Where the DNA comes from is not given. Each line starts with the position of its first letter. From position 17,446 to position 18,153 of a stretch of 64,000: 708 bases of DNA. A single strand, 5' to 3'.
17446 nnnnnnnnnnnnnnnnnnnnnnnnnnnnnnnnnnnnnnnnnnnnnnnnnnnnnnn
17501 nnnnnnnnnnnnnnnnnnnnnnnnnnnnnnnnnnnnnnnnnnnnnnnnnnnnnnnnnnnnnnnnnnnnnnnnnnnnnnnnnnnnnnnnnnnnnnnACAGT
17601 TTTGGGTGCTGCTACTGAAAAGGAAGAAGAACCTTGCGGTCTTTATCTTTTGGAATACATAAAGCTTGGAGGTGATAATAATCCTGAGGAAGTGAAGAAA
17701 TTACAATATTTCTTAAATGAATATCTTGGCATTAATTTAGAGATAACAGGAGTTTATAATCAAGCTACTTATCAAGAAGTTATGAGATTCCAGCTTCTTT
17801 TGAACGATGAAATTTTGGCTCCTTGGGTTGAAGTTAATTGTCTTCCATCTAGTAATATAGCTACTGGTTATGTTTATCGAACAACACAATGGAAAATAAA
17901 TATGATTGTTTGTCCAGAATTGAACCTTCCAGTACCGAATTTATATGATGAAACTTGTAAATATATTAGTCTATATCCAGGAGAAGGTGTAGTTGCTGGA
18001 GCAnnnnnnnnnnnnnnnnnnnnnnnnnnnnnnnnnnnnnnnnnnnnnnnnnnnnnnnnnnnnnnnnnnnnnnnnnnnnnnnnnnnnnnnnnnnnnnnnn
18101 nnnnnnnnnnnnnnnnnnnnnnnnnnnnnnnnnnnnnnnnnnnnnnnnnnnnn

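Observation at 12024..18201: Adjacent giant paralogous surface proteins with long near-identical DNA stretches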

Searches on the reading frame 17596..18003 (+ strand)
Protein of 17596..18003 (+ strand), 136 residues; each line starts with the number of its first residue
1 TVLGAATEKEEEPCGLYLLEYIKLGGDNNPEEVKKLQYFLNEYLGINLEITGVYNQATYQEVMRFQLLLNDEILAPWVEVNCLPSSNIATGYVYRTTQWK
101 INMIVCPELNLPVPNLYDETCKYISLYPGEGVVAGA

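Call 49: search_protein_families(library=pfam, proteins=[window:17596-18003:+], max_evalue=1)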
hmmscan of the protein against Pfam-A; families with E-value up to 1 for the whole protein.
window:17596-18003:+ (136 aa): 1 family
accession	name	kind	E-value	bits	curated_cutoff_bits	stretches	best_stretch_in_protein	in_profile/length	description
PF01471.23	PG_binding_1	-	0.00013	22.5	23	1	31-66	3-38/57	Putative peptidoglycan binding domain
